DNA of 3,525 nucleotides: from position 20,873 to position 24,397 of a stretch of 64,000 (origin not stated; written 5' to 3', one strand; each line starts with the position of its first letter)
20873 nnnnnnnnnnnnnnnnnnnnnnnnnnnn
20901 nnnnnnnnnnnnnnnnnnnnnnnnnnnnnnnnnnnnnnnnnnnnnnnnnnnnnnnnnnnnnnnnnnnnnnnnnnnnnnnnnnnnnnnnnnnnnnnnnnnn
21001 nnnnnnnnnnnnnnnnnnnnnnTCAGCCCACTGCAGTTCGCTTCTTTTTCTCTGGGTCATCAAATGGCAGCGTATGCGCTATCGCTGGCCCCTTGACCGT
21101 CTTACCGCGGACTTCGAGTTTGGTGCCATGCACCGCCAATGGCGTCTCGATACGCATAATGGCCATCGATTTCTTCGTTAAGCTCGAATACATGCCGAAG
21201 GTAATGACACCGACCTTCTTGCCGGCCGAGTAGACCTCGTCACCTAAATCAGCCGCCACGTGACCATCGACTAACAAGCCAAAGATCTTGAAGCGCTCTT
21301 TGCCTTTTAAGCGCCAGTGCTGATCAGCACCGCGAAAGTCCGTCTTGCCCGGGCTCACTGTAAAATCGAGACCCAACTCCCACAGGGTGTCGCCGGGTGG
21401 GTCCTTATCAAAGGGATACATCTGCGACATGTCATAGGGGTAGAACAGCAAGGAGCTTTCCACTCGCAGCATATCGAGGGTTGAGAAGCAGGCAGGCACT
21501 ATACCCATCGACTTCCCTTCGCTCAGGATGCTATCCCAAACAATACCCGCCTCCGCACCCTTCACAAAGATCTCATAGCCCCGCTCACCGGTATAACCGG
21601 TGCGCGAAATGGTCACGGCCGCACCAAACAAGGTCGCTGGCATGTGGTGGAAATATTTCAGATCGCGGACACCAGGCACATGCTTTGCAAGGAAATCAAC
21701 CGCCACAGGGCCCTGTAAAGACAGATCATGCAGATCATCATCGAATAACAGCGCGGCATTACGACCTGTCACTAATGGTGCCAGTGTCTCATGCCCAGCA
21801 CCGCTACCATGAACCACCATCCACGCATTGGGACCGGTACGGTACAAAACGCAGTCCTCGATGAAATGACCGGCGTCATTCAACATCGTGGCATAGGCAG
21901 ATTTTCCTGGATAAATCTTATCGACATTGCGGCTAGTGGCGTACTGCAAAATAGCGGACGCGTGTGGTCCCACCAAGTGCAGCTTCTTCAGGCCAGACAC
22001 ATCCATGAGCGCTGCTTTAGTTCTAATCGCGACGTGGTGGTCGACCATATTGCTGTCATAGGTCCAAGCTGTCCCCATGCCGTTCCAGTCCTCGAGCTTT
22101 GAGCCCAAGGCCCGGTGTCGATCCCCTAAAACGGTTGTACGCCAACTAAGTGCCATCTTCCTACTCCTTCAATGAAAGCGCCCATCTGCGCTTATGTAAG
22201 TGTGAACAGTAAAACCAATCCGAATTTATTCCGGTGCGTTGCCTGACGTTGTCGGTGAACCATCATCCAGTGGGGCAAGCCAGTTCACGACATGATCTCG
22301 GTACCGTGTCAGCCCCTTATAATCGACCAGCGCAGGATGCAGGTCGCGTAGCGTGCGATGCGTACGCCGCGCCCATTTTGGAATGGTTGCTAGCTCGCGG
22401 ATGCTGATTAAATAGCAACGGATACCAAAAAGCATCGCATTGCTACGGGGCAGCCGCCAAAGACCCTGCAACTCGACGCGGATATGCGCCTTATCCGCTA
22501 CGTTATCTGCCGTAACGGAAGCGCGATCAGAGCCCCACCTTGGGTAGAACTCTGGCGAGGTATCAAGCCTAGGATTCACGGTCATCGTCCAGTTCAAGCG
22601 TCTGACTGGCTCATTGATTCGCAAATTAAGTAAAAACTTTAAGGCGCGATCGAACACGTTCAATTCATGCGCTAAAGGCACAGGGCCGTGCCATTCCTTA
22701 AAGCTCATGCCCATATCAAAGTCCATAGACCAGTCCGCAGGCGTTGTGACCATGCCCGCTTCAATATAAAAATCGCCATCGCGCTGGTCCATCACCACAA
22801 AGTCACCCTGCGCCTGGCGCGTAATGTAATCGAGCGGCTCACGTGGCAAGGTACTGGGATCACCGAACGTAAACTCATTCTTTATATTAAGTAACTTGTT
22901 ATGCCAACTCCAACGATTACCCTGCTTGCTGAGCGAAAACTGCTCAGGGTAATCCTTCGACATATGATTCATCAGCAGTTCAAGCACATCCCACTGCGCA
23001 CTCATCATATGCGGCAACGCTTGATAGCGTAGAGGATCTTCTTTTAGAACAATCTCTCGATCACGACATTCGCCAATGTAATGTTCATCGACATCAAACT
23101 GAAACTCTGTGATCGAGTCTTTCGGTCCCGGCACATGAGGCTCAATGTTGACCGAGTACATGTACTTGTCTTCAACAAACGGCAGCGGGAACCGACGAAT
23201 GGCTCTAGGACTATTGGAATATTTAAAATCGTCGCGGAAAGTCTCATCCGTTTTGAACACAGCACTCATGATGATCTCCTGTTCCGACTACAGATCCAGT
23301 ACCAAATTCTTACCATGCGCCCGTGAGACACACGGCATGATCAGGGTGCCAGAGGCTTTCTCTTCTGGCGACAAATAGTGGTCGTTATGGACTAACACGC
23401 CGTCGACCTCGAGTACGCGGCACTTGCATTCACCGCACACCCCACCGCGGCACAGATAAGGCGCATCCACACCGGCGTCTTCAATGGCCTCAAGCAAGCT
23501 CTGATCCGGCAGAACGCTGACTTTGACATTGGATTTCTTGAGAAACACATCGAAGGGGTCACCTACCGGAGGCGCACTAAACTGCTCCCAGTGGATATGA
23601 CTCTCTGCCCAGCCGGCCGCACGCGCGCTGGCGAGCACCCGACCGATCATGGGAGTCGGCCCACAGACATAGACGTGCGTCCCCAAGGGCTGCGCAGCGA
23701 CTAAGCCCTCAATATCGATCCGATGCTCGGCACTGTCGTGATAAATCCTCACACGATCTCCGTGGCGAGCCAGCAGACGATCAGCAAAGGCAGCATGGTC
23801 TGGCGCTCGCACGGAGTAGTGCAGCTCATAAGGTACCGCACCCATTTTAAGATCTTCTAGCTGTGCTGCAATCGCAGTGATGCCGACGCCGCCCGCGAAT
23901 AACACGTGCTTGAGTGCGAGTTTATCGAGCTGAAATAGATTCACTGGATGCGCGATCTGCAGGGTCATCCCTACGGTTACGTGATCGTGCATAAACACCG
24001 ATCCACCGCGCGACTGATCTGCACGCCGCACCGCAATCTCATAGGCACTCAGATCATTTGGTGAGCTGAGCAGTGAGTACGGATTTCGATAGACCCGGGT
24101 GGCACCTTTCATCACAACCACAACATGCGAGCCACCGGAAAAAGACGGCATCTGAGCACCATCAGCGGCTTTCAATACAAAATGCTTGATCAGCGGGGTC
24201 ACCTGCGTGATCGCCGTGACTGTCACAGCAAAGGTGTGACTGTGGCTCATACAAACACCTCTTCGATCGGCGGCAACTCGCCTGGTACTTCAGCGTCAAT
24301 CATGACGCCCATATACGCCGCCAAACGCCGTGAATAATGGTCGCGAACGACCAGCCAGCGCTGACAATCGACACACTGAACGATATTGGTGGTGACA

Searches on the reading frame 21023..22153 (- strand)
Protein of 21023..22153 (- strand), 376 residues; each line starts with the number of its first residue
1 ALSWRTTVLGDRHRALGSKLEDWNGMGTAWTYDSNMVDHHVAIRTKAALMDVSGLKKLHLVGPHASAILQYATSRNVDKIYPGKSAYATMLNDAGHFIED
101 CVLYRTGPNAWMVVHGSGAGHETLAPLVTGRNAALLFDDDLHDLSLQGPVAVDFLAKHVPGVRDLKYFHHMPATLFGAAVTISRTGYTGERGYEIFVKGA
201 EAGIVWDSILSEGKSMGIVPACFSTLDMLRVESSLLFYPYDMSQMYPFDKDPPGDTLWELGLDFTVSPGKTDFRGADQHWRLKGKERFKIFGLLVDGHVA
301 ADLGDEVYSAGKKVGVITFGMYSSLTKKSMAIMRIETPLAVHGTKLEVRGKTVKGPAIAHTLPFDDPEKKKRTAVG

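Call 11: search_protein_families(library=pfam, proteins=[window:21023-22153:-], max_evalue=0.0001)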
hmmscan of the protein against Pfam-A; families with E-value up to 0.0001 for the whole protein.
window:21023-22153:- (376 aa): 2 families
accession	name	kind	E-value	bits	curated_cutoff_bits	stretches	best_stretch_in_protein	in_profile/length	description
PF01571.26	GCV_T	-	3.8e-58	197.2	25.6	1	11-244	3-243/255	Aminomethyltransferase folate-binding domain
PF08669.17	GCV_T_C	-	1.2e-08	35.2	25.9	1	289-364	2-78/80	Glycine cleavage T-protein C-terminal barrel domain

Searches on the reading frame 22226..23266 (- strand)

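Call 11: search_protein_families(library=pfam, proteins=[window:22226-23266:-], max_evalue=0.0001)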
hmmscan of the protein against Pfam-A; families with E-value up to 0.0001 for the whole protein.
window:22226-23266:- (346 aa): 1 family
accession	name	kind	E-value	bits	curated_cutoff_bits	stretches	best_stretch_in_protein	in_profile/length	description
PF11927.14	HODM_asu-like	-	9.3e-70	235.5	25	1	56-327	10-273/273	Haem-dependent oxidative N-demethylase, alpha subunit-like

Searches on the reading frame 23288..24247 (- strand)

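Call 11: search_protein_families(library=pfam, proteins=[window:23288-24247:-], max_evalue=0.0001)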
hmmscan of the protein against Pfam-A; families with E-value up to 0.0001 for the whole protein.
window:23288-24247:- (319 aa): 3 families
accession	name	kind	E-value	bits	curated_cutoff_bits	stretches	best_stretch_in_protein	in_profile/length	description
PF00111.32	Fer2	-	2.9e-13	50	21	1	236-310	3-76/77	2Fe-2S iron-sulfur cluster binding domain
PF22290.1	DmmA-like_N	-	4.4e-12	47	33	1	105-218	12-124/124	Dimethylamine monooxygenase subunit DmmA-like, N-terminal domain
PF00970.30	FAD_binding_6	-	9.7e-05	23.1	21.1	0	8-104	2-96/99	Oxidoreductase FAD-binding domain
